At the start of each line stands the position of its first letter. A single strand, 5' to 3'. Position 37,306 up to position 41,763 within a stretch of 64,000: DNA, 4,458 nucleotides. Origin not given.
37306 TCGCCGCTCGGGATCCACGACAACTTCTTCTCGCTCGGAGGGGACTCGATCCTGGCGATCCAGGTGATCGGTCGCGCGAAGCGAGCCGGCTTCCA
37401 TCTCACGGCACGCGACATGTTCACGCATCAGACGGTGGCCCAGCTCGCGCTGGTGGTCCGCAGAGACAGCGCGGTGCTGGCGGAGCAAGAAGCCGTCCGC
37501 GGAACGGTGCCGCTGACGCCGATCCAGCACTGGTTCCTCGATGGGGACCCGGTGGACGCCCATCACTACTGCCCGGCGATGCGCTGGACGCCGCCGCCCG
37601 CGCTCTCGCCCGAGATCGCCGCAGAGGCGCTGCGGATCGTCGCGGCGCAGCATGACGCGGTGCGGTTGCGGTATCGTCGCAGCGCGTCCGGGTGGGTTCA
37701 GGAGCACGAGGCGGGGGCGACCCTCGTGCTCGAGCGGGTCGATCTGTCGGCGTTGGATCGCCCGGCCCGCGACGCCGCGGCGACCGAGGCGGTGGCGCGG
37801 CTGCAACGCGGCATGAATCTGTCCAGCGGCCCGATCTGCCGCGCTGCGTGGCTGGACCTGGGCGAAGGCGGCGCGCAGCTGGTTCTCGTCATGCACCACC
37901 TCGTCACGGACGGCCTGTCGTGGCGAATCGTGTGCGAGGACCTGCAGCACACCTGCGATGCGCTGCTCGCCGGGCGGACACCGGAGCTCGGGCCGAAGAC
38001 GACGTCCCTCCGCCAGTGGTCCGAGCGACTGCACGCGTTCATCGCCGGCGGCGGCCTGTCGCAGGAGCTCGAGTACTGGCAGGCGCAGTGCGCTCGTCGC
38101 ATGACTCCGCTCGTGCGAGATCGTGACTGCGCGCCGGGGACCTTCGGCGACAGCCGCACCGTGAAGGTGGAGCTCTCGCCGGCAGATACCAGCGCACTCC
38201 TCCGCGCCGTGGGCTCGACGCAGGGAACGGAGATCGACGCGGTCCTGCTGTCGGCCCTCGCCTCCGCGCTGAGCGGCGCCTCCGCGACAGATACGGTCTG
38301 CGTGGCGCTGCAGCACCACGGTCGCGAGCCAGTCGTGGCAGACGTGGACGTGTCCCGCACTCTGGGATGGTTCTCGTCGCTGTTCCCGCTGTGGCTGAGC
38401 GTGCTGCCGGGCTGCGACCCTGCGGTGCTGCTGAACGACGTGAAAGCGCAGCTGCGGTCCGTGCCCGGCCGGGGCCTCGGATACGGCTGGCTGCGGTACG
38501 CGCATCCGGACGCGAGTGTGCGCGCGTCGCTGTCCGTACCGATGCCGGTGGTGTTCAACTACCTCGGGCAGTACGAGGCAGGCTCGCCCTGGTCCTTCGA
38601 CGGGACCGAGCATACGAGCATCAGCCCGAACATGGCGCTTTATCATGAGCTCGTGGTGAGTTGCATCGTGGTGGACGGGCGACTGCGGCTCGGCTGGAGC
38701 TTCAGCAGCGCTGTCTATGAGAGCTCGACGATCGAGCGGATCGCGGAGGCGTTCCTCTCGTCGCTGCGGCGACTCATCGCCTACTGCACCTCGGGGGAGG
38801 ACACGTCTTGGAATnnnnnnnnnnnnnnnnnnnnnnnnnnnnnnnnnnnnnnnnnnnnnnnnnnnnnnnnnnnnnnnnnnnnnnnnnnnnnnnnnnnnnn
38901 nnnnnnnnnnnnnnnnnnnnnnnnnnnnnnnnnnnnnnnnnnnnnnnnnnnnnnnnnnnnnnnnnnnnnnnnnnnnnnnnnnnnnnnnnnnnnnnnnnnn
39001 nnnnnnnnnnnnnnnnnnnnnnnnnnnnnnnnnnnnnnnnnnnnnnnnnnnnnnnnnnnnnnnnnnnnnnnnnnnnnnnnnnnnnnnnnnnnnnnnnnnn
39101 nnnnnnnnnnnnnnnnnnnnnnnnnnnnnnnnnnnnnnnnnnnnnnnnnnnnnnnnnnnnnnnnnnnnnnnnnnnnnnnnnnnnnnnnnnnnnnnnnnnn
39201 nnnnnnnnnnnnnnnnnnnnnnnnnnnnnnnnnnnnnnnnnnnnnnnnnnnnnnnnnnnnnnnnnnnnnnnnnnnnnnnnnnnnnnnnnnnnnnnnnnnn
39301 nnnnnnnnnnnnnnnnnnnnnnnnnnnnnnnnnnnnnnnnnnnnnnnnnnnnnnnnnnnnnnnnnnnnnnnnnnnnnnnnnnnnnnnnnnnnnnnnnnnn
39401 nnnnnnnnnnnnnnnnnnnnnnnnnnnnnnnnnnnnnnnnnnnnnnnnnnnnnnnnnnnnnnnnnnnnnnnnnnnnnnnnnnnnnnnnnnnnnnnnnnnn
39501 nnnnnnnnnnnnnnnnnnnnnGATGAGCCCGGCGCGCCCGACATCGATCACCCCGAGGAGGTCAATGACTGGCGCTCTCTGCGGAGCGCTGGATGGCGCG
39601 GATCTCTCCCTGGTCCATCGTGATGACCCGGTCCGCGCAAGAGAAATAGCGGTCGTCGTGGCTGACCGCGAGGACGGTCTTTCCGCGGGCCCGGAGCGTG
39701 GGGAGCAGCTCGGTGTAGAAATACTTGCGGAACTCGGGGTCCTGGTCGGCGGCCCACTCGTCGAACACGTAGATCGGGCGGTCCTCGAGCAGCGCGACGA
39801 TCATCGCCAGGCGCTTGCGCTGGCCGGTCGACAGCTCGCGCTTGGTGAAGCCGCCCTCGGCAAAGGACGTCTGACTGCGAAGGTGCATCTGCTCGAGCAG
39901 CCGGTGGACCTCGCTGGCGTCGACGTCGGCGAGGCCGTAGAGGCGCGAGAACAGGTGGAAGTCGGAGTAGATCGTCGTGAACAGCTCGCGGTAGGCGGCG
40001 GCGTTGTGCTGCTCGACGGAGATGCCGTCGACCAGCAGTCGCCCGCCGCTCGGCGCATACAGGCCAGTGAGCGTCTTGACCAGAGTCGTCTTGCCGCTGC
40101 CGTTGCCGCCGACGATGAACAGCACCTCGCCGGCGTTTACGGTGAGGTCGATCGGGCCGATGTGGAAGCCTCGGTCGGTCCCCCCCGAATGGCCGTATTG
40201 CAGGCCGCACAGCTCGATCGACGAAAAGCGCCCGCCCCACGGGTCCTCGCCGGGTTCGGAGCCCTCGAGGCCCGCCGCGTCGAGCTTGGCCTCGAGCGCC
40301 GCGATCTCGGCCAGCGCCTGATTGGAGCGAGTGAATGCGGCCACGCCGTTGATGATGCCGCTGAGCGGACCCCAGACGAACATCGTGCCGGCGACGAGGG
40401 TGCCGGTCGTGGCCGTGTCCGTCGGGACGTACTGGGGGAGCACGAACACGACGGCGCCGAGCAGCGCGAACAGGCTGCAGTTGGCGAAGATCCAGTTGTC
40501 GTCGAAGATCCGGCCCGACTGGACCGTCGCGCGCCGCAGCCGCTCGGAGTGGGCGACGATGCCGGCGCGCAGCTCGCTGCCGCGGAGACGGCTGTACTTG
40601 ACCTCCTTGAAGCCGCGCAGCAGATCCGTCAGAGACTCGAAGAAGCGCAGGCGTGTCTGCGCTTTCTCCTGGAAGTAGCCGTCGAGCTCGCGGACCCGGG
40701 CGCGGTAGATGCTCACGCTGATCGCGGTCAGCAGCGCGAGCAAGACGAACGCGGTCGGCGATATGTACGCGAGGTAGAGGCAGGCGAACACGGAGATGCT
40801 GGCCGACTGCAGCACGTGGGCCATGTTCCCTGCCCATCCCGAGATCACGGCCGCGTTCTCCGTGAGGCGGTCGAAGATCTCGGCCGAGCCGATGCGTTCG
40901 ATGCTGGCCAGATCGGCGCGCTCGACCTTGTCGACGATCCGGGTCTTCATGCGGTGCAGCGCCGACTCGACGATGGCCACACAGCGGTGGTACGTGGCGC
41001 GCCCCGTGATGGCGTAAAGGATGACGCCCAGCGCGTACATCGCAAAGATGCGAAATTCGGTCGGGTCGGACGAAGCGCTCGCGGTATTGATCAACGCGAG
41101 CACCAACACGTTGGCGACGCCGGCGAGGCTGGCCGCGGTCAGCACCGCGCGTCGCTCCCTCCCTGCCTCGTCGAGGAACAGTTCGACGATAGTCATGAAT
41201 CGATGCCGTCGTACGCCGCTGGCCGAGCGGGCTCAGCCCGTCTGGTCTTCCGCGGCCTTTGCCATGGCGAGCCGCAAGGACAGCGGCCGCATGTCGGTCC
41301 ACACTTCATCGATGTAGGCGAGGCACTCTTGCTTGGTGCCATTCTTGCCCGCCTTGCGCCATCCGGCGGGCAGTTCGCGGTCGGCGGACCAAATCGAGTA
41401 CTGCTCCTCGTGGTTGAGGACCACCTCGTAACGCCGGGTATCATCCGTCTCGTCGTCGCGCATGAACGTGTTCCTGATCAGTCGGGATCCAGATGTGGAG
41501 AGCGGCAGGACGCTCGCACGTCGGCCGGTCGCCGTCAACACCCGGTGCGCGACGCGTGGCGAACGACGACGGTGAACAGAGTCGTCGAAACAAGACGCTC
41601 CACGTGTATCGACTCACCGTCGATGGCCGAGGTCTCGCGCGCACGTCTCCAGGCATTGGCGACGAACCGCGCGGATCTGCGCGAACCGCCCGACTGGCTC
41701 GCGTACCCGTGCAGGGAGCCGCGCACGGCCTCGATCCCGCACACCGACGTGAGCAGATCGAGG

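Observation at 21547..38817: Five-module NRPS with near-identical internal module duplications, no thioesterase and a terminal E domain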

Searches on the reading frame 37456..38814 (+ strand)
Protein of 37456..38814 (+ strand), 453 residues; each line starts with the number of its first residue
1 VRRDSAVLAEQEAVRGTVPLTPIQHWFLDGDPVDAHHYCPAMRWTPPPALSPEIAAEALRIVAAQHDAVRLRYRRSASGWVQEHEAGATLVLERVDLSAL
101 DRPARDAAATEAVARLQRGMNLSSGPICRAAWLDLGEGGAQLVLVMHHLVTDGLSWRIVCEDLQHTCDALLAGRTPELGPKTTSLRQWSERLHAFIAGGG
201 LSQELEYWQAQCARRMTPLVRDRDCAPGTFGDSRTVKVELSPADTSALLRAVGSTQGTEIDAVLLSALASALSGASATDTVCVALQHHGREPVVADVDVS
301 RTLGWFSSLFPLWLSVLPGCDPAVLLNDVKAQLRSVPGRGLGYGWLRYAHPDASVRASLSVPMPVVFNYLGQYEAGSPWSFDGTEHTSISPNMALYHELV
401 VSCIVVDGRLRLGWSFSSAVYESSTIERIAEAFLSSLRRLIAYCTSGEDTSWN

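Call 68: search_protein_representatives(protein=window:37456-38814:+)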
Query: 453 residues. Proteins with E-value up to 0.001 (for the whole library): 43565; up to 1e-10: 23737; up to 1e-30: 11467. The best 150 are listed.
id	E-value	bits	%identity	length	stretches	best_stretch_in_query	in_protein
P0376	0.0e+00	1532.3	48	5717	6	1-449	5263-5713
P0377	0.0e+00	1162.6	36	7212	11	7-452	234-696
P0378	0.0e+00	1146.7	32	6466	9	5-445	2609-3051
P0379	0.0e+00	1012.1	32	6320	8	6-448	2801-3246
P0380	4.9e-278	938.6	31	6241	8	8-446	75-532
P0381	4.8e-263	889.2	32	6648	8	10-447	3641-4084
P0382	2.4e-261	883.6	33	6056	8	5-448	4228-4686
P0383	4.5e-259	876.1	32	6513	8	10-446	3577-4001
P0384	5.9e-257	869.1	33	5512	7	7-446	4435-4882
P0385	9.9e-255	861.8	32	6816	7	7-445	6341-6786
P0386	2.2e-247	837.6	33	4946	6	7-442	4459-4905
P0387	2.7e-241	817.5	31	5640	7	6-442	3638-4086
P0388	4.8e-240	813.4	33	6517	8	9-440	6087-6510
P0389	3.9e-238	807.1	30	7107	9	3-449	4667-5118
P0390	1.0e-233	792.5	30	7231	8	5-446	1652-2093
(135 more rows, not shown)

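Call 72: search_solved_structures(query=window:37456-38814:+, max_evalue=1e-10, show_alignments=1)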
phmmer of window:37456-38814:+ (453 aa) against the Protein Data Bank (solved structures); distinct sequences matched with E-value up to 1e-10: 11.
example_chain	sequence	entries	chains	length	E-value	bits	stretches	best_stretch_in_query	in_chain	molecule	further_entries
9lco_A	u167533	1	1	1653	3.8e-77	263.2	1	2-445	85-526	PvdL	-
9lcp_A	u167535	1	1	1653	3.8e-77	263.2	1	2-445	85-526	PvdL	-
9lcq_A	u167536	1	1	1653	4.3e-77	263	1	2-445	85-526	PvdL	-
9up2_A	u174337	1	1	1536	1.5e-74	254.7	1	20-445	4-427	PvdL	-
9rde_A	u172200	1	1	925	5.1e-61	210.1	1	9-451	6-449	Bacitracin synthase 3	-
9bfg_A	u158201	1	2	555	1.7e-60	208.3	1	9-447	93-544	Tyrocidine synthase 1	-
2xhg_A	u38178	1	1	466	2.1e-60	208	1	9-446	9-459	TYROCIDINE SYNTHETASE A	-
9bfd_A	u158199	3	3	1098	3.3e-60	207.4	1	9-448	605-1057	Tyrocidine synthase 1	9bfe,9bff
5isw_A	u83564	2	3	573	2.7e-58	201.1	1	3-451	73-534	Gramicidin S synthase 1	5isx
6ta8_A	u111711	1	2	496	2.2e-55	191.5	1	9-450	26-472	Tyrocidine synthase 2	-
6oyf_A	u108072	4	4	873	2.2e-11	46.4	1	57-438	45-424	Txo1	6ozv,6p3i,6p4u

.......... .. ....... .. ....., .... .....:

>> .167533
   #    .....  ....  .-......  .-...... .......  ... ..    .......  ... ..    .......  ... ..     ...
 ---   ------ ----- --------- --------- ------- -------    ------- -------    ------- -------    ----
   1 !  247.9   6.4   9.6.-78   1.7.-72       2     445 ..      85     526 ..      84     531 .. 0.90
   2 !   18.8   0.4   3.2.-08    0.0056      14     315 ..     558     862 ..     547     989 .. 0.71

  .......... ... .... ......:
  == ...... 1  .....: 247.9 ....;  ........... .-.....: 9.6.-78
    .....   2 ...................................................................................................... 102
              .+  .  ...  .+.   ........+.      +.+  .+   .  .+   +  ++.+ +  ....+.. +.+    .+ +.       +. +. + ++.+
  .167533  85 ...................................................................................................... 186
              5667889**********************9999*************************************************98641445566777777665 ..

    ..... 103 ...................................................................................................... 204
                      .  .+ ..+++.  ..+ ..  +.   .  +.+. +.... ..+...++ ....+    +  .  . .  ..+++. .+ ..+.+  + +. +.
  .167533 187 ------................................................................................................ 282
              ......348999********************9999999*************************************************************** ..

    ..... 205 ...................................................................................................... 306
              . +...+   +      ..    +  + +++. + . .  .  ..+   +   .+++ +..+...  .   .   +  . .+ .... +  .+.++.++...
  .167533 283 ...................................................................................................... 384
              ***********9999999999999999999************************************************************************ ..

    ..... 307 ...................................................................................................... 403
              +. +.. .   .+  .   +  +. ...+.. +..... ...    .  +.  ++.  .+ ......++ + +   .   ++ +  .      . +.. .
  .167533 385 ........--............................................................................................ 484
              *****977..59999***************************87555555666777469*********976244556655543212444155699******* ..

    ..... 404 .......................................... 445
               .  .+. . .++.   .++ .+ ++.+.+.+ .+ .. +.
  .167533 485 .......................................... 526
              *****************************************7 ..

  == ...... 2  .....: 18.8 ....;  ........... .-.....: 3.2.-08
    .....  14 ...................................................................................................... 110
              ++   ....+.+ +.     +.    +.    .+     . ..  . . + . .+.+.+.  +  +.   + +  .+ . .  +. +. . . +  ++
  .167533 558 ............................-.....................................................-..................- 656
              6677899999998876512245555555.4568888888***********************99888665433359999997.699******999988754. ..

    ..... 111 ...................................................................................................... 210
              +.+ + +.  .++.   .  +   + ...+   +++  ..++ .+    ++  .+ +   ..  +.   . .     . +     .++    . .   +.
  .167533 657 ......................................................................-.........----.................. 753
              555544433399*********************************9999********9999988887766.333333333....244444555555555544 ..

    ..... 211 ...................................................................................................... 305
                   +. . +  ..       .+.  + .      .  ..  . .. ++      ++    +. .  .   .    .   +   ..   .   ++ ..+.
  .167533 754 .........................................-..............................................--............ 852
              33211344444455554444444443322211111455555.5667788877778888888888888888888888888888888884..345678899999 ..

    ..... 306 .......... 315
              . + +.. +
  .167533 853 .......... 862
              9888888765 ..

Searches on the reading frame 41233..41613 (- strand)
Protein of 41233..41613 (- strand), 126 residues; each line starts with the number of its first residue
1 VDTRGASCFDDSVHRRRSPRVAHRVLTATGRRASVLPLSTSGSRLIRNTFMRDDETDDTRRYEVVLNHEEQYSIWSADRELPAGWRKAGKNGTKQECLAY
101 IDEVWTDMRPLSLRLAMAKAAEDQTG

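Call 40: search_protein_families(library=pfam, proteins=[window:41233-41613:-], max_evalue=0.01)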
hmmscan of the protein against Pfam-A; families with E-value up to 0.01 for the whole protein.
window:41233-41613:- (126 aa): 1 family
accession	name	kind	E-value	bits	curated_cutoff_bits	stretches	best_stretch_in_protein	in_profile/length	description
PF03621.18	MbtH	-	1.2e-22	79.5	27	1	52-103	2-53/53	MbtH-like protein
